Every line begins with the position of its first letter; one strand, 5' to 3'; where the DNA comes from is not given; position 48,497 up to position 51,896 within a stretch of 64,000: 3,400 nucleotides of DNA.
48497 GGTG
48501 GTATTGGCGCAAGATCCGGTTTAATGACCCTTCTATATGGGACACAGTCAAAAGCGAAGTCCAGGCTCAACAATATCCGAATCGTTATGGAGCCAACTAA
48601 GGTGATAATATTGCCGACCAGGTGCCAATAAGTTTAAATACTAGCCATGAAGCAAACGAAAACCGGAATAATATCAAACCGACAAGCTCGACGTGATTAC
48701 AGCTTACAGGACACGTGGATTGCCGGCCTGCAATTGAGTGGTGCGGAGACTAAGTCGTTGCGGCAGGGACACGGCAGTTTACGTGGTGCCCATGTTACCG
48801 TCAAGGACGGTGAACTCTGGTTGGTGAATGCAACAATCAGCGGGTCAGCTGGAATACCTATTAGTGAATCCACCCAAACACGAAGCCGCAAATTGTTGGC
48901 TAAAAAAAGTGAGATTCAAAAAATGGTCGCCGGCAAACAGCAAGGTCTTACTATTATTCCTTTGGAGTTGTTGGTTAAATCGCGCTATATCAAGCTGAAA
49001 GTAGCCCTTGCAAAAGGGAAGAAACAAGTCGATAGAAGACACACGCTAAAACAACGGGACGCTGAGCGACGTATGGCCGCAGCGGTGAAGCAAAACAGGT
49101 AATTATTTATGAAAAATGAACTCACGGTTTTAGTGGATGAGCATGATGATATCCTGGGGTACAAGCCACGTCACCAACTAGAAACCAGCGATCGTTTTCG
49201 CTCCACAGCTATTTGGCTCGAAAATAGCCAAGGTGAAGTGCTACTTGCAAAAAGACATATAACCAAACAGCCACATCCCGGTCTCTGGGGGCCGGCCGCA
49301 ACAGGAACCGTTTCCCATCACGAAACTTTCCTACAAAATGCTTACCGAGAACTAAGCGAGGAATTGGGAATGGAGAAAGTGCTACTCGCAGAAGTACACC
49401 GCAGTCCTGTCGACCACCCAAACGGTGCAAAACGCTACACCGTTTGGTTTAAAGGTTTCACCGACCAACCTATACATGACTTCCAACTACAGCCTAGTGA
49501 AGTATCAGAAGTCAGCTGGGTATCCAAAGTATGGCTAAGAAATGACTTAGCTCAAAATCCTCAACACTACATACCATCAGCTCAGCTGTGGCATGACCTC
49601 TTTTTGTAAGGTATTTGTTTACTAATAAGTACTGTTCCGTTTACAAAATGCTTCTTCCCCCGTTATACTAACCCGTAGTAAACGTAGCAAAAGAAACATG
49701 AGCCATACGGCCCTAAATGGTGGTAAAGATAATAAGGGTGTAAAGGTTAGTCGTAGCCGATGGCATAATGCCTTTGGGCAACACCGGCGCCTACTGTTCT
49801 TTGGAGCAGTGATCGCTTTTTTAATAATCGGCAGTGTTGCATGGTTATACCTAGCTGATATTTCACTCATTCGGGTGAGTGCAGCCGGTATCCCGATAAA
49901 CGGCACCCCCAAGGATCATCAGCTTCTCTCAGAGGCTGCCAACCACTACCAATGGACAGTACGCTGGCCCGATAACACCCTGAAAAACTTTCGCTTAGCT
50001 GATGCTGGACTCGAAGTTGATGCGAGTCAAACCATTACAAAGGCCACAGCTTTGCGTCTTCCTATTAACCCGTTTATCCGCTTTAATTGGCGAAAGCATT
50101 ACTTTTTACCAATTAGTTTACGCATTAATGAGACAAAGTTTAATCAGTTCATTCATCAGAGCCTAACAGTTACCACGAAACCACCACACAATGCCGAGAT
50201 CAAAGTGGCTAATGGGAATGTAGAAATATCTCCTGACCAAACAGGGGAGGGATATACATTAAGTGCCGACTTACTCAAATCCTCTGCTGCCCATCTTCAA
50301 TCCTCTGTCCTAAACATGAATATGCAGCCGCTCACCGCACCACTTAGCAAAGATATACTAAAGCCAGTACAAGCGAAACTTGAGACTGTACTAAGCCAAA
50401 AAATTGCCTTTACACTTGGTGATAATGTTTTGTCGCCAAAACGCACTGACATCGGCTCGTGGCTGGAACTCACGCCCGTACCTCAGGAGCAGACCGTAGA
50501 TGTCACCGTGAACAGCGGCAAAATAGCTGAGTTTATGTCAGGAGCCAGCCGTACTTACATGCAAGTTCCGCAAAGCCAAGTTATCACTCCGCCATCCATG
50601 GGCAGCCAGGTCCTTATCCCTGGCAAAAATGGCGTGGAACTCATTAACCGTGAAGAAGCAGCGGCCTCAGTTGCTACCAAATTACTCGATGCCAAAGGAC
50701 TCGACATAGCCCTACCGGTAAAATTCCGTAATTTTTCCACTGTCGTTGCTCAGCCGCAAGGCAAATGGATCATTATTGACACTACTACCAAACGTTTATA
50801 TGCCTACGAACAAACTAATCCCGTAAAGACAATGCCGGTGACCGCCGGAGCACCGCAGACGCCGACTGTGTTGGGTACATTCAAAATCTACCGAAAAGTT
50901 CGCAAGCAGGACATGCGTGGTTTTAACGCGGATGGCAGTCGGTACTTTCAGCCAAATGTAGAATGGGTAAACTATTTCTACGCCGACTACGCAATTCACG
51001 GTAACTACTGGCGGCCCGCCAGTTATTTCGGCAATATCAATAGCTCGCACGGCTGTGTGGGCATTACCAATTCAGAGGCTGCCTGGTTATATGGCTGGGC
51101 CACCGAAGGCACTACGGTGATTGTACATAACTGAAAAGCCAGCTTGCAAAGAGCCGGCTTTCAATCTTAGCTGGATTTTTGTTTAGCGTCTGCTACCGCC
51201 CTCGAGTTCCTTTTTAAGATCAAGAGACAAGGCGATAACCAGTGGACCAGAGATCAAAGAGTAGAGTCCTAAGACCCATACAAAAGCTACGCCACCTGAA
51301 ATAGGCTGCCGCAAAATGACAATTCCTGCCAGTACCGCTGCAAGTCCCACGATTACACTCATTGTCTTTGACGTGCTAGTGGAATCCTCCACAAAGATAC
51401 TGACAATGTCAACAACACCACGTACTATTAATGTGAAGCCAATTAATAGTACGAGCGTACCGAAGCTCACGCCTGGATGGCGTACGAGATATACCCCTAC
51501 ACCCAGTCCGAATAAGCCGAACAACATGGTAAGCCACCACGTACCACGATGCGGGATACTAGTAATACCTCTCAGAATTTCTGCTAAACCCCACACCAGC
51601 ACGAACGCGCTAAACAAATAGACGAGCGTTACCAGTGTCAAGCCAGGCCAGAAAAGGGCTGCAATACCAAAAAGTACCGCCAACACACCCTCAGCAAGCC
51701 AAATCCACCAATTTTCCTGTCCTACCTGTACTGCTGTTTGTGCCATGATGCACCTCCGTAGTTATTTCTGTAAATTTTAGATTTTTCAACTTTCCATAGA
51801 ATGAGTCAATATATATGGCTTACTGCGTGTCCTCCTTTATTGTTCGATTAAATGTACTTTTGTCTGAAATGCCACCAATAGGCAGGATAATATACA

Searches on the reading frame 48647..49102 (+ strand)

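Call 19: search_protein_families(library=pfam, proteins=[window:48647-49102:+], max_evalue=0.001)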
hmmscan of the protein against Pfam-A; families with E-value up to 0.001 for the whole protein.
window:48647-49102:+ (151 aa): 1 family
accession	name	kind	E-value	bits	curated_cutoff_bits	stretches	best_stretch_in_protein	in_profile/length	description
PF01668.23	SmpB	-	1.4e-42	145.4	27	1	8-148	1-142/143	SmpB protein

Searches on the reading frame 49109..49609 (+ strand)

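Call 19: search_protein_families(library=pfam, proteins=[window:49109-49609:+], max_evalue=0.001)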
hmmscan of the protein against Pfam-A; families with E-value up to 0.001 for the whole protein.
window:49109-49609:+ (166 aa): 1 family
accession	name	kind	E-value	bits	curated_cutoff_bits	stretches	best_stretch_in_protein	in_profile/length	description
PF00293.34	NUDIX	-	2.3e-17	63.7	21.1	1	30-151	3-127/134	NUDIX domain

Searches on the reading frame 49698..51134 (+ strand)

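Call 19: search_protein_families(library=pfam, proteins=[window:49698-51134:+], max_evalue=0.001)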
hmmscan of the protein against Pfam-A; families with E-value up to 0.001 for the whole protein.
window:49698-51134:+ (478 aa): 2 families
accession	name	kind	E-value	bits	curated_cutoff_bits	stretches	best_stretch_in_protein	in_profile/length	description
PF03734.19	YkuD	-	4.9e-25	89.3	23.4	1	356-476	2-146/146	L,D-transpeptidase catalytic domain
PF12229.13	PG_binding_4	-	2.8e-11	44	22.1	1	100-184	5-93/117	Putative peptidoglycan binding domain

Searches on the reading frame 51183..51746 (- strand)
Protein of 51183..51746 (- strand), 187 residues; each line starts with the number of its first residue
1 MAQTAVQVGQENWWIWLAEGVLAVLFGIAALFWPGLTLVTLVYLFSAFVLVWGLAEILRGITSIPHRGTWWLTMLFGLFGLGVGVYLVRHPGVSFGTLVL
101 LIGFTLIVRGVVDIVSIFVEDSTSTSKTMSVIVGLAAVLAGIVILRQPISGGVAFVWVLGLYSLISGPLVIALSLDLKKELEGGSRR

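Call 19: search_protein_families(library=pfam, proteins=[window:51183-51746:-], max_evalue=0.001)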
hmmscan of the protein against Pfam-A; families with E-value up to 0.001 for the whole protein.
window:51183-51746:- (187 aa): 1 family
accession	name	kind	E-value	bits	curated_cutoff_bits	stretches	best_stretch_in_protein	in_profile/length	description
PF03729.18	DUF308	-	4.8e-24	84.8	25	3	19-88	2-72/73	Short repeat of unknown function (DUF308)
